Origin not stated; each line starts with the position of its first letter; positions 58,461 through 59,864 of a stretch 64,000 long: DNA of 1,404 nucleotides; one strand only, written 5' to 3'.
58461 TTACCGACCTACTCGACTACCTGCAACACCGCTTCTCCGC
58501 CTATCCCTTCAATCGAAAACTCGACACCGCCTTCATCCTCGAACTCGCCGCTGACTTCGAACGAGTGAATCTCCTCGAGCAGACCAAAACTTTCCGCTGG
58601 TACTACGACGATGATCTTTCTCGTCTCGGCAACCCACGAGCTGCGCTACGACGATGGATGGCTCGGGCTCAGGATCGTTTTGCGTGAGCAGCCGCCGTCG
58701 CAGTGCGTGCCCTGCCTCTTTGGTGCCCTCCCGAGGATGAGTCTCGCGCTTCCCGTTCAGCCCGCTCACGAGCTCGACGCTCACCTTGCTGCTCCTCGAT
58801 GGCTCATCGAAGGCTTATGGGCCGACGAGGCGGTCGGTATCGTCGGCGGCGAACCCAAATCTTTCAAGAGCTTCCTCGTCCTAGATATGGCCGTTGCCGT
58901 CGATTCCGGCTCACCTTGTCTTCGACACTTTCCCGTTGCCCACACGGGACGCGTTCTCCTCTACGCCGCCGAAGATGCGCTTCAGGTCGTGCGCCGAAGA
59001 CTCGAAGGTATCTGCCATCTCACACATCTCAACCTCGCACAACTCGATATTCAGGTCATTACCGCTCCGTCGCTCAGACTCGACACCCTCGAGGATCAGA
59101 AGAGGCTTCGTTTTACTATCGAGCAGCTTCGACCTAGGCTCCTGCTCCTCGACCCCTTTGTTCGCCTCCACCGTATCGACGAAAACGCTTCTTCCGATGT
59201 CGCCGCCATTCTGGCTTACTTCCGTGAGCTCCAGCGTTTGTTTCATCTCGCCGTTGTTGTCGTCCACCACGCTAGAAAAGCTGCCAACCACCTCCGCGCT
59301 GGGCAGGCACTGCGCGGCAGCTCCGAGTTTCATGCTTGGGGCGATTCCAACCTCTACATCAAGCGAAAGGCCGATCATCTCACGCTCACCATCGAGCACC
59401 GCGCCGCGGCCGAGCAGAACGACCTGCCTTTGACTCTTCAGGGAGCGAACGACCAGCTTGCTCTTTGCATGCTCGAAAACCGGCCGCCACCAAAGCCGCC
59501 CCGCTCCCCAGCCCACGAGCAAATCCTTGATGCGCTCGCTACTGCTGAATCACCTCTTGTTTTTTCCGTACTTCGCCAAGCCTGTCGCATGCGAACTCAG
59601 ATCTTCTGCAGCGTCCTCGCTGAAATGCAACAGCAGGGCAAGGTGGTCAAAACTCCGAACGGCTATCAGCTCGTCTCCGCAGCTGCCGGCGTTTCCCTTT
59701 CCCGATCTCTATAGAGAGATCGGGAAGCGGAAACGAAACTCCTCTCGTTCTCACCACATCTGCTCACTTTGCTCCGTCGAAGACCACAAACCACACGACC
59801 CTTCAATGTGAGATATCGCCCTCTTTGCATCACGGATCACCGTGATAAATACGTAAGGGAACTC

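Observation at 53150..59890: Tn7/Tn5053-like transposition module carrying an AAA_25 RepA-like ATPase as cargo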

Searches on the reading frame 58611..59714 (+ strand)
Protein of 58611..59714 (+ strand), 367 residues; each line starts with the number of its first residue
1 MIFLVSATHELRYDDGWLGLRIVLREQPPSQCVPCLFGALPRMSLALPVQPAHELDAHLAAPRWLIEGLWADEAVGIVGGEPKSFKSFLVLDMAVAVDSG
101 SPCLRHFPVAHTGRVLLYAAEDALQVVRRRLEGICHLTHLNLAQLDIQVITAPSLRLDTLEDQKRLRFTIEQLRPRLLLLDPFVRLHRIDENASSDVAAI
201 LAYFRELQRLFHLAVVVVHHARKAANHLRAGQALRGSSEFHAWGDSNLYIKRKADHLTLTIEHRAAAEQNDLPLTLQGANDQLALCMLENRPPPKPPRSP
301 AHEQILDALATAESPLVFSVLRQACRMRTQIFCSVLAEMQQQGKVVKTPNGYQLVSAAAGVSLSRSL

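Call 3: search_protein_families(library=pfam, proteins=[window:58611-59714:+], max_evalue=0.01)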
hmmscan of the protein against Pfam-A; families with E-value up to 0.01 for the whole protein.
window:58611-59714:+ (367 aa): 2 families
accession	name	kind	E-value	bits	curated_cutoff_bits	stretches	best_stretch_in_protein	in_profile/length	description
PF13481.12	AAA_25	-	1.1e-31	110.4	27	1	47-225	7-194/195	AAA domain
PF17782.7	DprA_WH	-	0.0054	17.2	22.9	0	290-351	2-61/61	DprA winged helix domain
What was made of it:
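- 58737..59714 (+): AAA_25 RecA-fold ATPase (325 aa) with a C-terminal winged-helix domain, RepA-like. Pfam AAA_25 at 110 bits (call 3).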

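Call 10: search_protein_families(library=ncbifam, proteins=[window:58611-59714:+], max_evalue=0.01)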
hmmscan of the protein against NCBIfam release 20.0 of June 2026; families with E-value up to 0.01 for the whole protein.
window:58611-59714:+ (367 aa): 0 families

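Call 11: search_protein_families(library=phrogs, proteins=[window:58611-59714:+], max_evalue=0.01)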
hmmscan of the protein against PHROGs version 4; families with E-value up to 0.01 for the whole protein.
window:58611-59714:+ (367 aa): 10 families
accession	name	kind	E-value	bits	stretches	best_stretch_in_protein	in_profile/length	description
phrog_3123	-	unknown function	1.5e-34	120.5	1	60-258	328-544/583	-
phrog_906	-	DNA, RNA and nucleotide metabolism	2.1e-19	70.8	1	59-264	513-711/872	DNA polymerase/primase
phrog_1284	-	unknown function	1.6e-18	68.1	1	50-256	9-227/306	-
phrog_25693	-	unknown function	3.4e-17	63.2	1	62-226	38-214/405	-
phrog_2850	-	unknown function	1.5e-15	58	1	64-266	149-347/465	-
phrog_2597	-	DNA, RNA and nucleotide metabolism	8.6e-09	35.5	1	62-228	356-521/747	DNA primase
phrog_6357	-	unknown function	2e-08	34.9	1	63-240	21-183/321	-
phrog_239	-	DNA, RNA and nucleotide metabolism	2.3e-07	31.1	1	51-256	337-559/801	DNA primase/helicase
phrog_3228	-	DNA, RNA and nucleotide metabolism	2.8e-06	27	1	187-256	494-560/766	replicative helicase-primase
phrog_6012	-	DNA, RNA and nucleotide metabolism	6.8e-06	26.6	1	60-233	133-303/447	DNA helicase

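Call 36: find_homologous_proteins(query=window:58611-59714:+)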
Query window:58611-59714:+ (367 aa): 7000 proteins with E <= 0.001 among 8000 candidates; the best 120 are listed.
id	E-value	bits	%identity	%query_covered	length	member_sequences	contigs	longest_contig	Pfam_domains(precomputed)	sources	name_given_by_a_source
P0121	3.7e-237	804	99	100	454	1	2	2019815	PF13481.13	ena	-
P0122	9.2e-237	803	99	100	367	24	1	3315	PF13481.13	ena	-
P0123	9.6e-237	803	99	100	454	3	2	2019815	PF13481.13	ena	-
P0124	1.1e-218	743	96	66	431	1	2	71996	PF13481.13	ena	-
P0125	1.2e-215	733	95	65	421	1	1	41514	PF13481.13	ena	-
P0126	3.6e-215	732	96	94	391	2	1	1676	PF13481.13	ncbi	-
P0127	2.3e-180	617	87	89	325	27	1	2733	PF13481.13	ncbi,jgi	-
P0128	5.1e-172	590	84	89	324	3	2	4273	PF13481.13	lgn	-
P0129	2.1e-163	561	80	89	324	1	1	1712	PF13481.13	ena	-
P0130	2.0e-162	558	80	89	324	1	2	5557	PF13481.13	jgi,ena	-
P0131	3.1e-160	551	78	89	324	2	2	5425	PF13481.13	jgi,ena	-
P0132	1.1e-158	546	82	89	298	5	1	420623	PF13481.13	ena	-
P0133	1.2e-158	546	79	87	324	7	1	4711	PF12802.14,PF13481.13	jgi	-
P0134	8.8e-156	536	79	87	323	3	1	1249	PF13481.13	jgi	jgi:hypothetical protein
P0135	2.1e-154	532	76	87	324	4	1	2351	PF13481.13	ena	-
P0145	5.1e-136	471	69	87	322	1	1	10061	PF13481.13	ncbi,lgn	ncbi:MAG: AAA family ATPase [Vicinamibacteria bacterium]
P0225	1.5e-110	388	60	84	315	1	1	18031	PF13481.13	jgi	jgi:hypothetical protein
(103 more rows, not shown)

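Call 39: find_encoding_contigs(protein=P0145, flank=10000, max_places=4)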
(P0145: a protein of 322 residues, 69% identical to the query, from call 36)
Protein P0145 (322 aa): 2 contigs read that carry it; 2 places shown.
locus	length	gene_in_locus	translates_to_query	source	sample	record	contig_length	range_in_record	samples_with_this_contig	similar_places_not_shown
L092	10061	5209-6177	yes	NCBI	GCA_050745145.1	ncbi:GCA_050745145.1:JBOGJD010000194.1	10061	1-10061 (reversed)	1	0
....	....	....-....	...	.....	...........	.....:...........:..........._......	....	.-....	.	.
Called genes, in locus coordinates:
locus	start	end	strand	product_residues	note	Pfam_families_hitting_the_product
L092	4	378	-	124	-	PF13560:HTH_31, PF12844:HTH_19 (weak), PF01381:HTH_3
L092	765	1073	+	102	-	-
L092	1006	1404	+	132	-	PF01807:Zn_ribbon_DnaG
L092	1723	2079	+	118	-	-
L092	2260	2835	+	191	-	-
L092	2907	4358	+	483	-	PF13565:HTH_32 (weak), PF00665:rve (weak)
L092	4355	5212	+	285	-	PF13191:AAA_16 (weak), PF13401:AAA_22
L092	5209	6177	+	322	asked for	PF13481:AAA_25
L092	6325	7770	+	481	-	-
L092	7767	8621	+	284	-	PF13191:AAA_16 (weak), PF13401:AAA_22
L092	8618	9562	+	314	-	PF13481:AAA_25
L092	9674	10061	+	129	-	?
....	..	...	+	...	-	-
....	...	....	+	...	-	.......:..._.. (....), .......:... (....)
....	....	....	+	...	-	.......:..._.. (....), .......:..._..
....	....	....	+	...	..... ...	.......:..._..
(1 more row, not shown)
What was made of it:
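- Start and stop codons overlap in L092 (call 39). The gene is fixed as the fourth gene, with overlapping start and stop codons, in family B (call 39).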

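Call 40: find_encoding_contigs(protein=P0225, flank=10000, max_places=4)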
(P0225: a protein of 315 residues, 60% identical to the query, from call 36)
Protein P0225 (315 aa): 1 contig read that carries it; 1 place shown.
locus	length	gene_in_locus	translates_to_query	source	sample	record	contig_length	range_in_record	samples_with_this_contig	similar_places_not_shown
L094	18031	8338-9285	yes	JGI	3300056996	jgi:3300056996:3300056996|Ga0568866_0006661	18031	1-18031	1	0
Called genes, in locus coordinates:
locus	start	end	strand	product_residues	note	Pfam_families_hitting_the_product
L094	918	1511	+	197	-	-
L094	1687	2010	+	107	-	-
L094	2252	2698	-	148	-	PF02810:SEC-C, PF13424:TPR_12 (faint)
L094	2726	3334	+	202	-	-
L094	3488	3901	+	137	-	PF13565:HTH_32 (weak)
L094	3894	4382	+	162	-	PF00665:rve (weak)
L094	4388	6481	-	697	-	PF00239:Resolvase, PF07508:Recombinase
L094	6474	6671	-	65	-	-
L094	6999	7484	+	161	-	-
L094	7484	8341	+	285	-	PF13191:AAA_16 (weak), PF13401:AAA_22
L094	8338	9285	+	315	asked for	PF13481:AAA_25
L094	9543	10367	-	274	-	PF00528:BPD_transp_1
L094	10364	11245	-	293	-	PF00528:BPD_transp_1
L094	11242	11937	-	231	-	PF00857:Isochorismatase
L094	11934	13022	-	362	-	PF00005:ABC_tran, PF08402:TOBE_2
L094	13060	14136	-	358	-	PF13416:SBP_bac_8, PF13343:SBP_bac_6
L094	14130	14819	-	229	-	PF00440:TetR_N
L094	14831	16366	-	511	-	PF00501:AMP-binding, PF13193:AMP-binding_C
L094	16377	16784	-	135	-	PF01575:MaoC_dehydratas, PF13452:FAS1_DH_region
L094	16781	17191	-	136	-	PF13452:FAS1_DH_region, PF22622:MFE-2_hydrat-2_N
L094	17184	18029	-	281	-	?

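Call 49: find_encoding_contigs(protein=P0121, flank=10000, max_places=4)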
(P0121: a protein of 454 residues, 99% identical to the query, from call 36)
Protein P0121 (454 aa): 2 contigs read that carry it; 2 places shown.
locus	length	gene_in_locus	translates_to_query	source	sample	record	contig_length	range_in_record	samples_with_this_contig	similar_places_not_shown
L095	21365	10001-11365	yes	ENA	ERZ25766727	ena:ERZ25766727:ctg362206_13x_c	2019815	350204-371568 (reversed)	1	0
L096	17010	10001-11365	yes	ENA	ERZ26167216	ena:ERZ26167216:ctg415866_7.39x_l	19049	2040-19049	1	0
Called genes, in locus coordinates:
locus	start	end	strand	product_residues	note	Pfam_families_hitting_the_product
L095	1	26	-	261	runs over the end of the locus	-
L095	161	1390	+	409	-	PF03050:DDE_Tnp_IS66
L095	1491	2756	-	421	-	PF00930:DPPIV_N, PF26549:Tricorn_N, PF02129:Peptidase_S15 (weak), PF00326:Peptidase_S9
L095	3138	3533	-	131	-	-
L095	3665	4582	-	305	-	PF07719:TPR_2 (faint), PF12895:ANAPC3 (faint), PF13181:TPR_8 (faint), PF13424:TPR_12 (faint), PF13428:TPR_14 (faint), PF13432:TPR_16 (faint), PF14559:TPR_19 (weak), PF17874:TPR_MalT (faint)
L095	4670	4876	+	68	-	-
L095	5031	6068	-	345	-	PF00486:Trans_reg_C, PF03783:CsgG (faint)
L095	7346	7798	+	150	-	-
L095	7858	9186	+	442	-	PF13518:HTH_28 (weak), PF13565:HTH_32 (weak), PF00665:rve, PF13683:rve_3 (weak)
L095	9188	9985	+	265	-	PF13191:AAA_16 (weak), PF09848:SLFN-g3_helicase, PF13401:AAA_22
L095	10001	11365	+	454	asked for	PF13481:AAA_25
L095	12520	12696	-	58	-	-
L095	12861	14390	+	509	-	PF07969:Amidohydro_3 (faint), PF01979:Amidohydro_1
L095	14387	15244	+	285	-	PF00034:Cytochrom_C (weak), PF13442:Cytochrome_CBB3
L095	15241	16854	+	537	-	PF01011:PQQ, PF13360:PQQ_2, PF01011:PQQ, PF13570:Beta-prop_ACSF4 (weak)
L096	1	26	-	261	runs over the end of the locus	-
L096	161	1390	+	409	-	PF03050:DDE_Tnp_IS66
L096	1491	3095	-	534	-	PF00930:DPPIV_N, PF26549:Tricorn_N, PF02129:Peptidase_S15 (faint), PF00326:Peptidase_S9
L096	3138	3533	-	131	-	-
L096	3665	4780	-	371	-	PF12895:ANAPC3 (faint), PF13176:TPR_7 (faint), PF13424:TPR_12 (faint), PF13428:TPR_14 (faint), PF13432:TPR_16 (faint), PF17874:TPR_MalT (faint), PF00515:TPR_1 (faint), PF14559:TPR_19 (weak), +2 more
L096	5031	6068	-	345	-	PF00486:Trans_reg_C, PF03783:CsgG (faint)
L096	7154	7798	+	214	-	-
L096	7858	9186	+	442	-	PF13518:HTH_28 (weak), PF13565:HTH_32 (weak), PF00665:rve, PF13683:rve_3 (weak)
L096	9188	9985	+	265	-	PF13191:AAA_16 (weak), PF09848:SLFN-g3_helicase, PF13401:AAA_22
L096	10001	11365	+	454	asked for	PF13481:AAA_25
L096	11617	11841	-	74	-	-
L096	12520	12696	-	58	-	-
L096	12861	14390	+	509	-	PF07969:Amidohydro_3 (faint), PF01979:Amidohydro_1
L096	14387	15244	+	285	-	PF00034:Cytochrom_C (weak), PF13442:Cytochrome_CBB3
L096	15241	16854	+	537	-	PF01011:PQQ, PF13360:PQQ_2, PF01011:PQQ, PF13570:Beta-prop_ACSF4 (weak)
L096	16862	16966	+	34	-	-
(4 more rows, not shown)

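Call 50: find_encoding_contigs(protein=P0132, flank=10000, max_places=4)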
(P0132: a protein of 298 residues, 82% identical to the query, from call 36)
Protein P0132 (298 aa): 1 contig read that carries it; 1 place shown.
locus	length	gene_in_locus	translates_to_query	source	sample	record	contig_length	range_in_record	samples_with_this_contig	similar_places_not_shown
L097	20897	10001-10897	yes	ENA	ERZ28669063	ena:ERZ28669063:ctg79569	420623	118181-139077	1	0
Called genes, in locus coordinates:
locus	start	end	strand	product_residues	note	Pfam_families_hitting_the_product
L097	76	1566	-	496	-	PF00474:SSF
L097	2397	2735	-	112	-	PF13432:TPR_16, PF13414:TPR_11, PF14559:TPR_19 (weak), PF13431:TPR_17 (weak), PF00515:TPR_1, PF07719:TPR_2, PF13181:TPR_8 (weak), PF13414:TPR_11 (weak), +3 more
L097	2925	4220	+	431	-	PF00872:Transposase_mut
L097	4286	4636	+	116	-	PF01797:Y1_Tnp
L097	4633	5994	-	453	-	-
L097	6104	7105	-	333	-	PF02899:Phage_int_SAM_1, PF13495:Phage_int_SAM_4, PF00589:Phage_integrase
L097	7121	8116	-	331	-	PF00589:Phage_integrase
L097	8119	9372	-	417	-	PF02899:Phage_int_SAM_1 (weak), PF00589:Phage_integrase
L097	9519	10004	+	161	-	-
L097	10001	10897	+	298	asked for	PF13481:AAA_25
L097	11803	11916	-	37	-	-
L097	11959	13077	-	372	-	PF01548:DEDD_Tnp_IS110, PF02371:Transposase_20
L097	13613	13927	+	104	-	PF15919:HicB_lk_antitox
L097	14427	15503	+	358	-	PF13565:HTH_32 (weak), PF13683:rve_3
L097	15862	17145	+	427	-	PF14319:Zn_Tnp_IS91, PF04986:Y2_Tnp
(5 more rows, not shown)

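Call 54: search_solved_structures(query=window:58737-59714:+, max_evalue=0.01)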
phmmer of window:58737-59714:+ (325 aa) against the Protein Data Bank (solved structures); distinct sequences matched with E-value up to 0.01: 1.
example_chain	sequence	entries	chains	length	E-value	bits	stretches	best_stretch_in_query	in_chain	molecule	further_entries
1g8y_A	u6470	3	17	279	2.2e-07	33.6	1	9-196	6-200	REGULATORY PROTEIN REPA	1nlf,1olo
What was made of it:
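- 58737..59714 (+): The only PDB sequence hit is the RSF1010 RepA helicase 1g8y, E 2.2e-7 (call 54).
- Closest known: RSF1010 RepA hexameric replicative helicase. Same: It is the only sequence-level PDB hit for the AAA_25 protein (call 54).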

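Call 56: search_solved_structures(query=L096:7858-9186:+, max_evalue=0.01)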
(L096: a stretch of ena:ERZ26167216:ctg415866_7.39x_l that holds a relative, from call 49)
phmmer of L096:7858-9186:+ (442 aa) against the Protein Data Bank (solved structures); distinct sequences matched with E-value up to 0.01: 21.
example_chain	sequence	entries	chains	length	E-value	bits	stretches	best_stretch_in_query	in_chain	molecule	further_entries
7svw_A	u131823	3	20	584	5.3e-11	45.4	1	223-380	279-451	TnsB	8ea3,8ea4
8rdu_R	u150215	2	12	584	5.3e-11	45.4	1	223-380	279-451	TnsB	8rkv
8aa5_AP1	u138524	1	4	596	5.6e-11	45.3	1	223-380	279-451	TnsB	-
8q4d_A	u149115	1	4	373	9.9e-10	41.2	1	166-396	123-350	Putative transposase for insertion sequence element IS5376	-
8b4h_A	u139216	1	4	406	1.2e-09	40.9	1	166-396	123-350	Putative transposase for insertion sequence element IS5376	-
5cz1_A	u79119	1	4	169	6.4e-06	28.6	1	161-279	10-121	integrase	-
5cz2_A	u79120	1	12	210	1.1e-05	27.8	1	161-279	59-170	Pol polyprotein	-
3jca_A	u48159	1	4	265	1.9e-05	27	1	161-279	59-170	Integrase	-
3kkr_A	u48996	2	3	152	2.6e-05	26.6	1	203-294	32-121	Integrase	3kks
7usf_A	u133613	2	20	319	2.8e-05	26.5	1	161-279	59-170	Integrase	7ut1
7pel_A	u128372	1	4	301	0.00019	23.7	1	161-297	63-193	Pol protein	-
7ouf_D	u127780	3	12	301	0.00019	23.7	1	161-297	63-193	Integrase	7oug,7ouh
3dlr_A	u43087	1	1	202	0.00023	23.5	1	219-318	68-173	Integrase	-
3oym_A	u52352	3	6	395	0.00049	22.4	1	219-318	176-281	PFV integrase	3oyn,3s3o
3oyi_A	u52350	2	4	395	0.00065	22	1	219-318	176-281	PFV integrase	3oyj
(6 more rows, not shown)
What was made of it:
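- On Tn7-like / Tn5053-like transposons: rve plus Mu-transpos_C are present and TnsB is the best PDB hit at E 5e-11 (calls 3, 56).
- Transposase: TnsB E 5e-11 and IstA E 1e-9 (call 56). The best PDB hit for the transposase is ShCAST TnsB (call 56). Two-component DDE plus AAA+ design; variable duplications of 5-8 bp resemble IS21; IstA is the second-best PDB hit (call 56).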

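Call 57: search_dna_similar(query=L096:7858-9186:+, collection=plasmids, mode=protein, max_rows=25)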
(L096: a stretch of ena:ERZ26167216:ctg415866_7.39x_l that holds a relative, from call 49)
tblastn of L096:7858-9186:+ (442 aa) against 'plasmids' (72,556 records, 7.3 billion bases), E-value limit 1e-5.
Records with a match: 1604; places in all: 2243; records where one place covers at least 80% of the query: 163.
Best place of each record, by identity: <60% 1604.
By first word of the organism name: Staphylococcus 418; Xanthomonas 180; Enterococcus 83; Rhizobium 49; Pseudosulfitobacter 47; Rhodococcus 45; Streptomyces 43; Acetobacter 43; Klebsiella 35; Burkholderia 31; and 159 more.
By predicted mobility (MOB-suite, as given by PLSDB): mobilizable 672; non-mobilizable 481; conjugative 451.
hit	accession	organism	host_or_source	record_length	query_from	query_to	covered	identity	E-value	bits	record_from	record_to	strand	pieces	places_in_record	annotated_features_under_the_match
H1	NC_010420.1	Geobacillus stearothermophilus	geothermal site near the Baltic Sea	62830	1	411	93%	40.6%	2e-83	286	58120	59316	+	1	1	IS481 family transposase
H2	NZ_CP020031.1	Geobacillus thermodenitrificans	-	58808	1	411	93%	40.1%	2e-88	301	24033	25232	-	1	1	IS481 family transposase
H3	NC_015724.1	Cupriavidus necator N-1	soil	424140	8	411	91%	40.0%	7e-72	253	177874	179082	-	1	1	DDE-type integrase/transposase/recombinase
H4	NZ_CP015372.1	Pandoraea pnomenusa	mixed culture,bioreactor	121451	9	412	91%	39.7%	1e-70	249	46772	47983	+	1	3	DDE-type integrase/transposase/recombinase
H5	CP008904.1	Geobacillus sp. LC300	-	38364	1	411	93%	38.7%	7e-87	296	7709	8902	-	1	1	integrase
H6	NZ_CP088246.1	Metabacillus sp. B2-18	single cell,human skin swab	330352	1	411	93%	38.4%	8e-81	279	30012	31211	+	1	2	DDE-type integrase/transposase/recombinase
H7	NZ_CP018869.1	Sporosarcina sp. P37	cell culture,Base of single tree in ...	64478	1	411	93%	38.0%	2e-83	286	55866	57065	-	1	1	DDE-type integrase/transposase/recombinase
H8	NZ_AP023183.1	Paraburkholderia sp. PGU19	Physopelta gutta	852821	10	411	91%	36.8%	8e-63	227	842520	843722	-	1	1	DDE-type integrase/transposase/recombinase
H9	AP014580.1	Burkholderia sp. RPE67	Riptortus pedestris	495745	10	406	90%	36.8%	1e-66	238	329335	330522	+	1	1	integrase catalytic region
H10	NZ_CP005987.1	Acidithiobacillus caldus ATCC 51756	-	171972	9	379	84%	38.4%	5e-73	256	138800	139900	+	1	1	DDE-type integrase/transposase/recombinase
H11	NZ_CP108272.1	Streptomyces sp. NBC_00045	-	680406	8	398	88%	36.2%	2e-49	188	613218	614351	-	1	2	DDE-type integrase/transposase/recombinase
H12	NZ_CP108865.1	Streptomyces virginiae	-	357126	8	398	88%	35.9%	4e-52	196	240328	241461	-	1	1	DDE-type integrase/transposase/recombinase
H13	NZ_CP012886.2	Mycobacterium intracellulare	sputum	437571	9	379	84%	37.7%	7e-48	183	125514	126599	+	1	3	DDE-type integrase/transposase/recombinase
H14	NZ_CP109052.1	Streptomyces subrutilus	-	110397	8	398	88%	35.7%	1e-51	194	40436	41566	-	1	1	DDE-type integrase/transposase/recombinase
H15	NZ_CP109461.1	Streptomyces sp. NBC_01454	-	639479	7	398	89%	35.5%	5e-51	192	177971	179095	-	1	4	DDE-type integrase/transposase/recombinase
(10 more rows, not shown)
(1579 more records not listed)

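Call 60: get_annotated_region(hit=H3, flank=4000)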
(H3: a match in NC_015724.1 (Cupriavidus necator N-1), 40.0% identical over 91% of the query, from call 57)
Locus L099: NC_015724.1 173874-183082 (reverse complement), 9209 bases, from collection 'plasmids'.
description: Cupriavidus necator N-1 plasmid pBB2, complete sequence
organism: Cupriavidus necator N-1 (NCBI taxid 1042878)
taxonomy: Bacteria; Pseudomonadota; Betaproteobacteria; Burkholderiales; Burkholderiaceae; Cupriavidus; Cupriavidus necator; Cupriavidus necator N-1
host: -; source: soil; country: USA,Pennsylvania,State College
typing (MOB-suite, as given by PLSDB): non-mobilizable; mating-pair formation MPF_T
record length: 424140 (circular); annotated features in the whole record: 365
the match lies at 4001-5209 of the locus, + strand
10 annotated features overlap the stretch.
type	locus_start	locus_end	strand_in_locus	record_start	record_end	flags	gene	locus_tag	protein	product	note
CDS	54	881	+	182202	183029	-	-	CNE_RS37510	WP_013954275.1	NYN domain-containing protein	-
CDS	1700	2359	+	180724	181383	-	-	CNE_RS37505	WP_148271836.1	hypothetical protein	-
CDS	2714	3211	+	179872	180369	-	-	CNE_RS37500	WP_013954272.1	hypothetical protein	-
CDS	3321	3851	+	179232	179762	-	-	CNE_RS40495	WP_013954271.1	DUF6431 domain-containing protein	-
CDS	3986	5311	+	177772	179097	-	-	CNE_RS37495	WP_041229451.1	DDE-type integrase/transposase/recombinase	GO:0015074 - DNA integration [Evidence IEA]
CDS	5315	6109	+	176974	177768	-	-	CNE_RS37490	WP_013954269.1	ATP-binding protein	-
CDS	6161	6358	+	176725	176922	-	-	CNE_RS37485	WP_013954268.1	hypothetical protein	-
CDS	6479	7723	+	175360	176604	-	-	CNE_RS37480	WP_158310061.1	serine protease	GO:0006508 - proteolysis [Evidence IEA]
CDS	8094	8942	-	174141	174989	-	-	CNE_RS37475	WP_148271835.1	hypothetical protein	-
CDS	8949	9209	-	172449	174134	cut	-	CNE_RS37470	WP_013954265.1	hypothetical protein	-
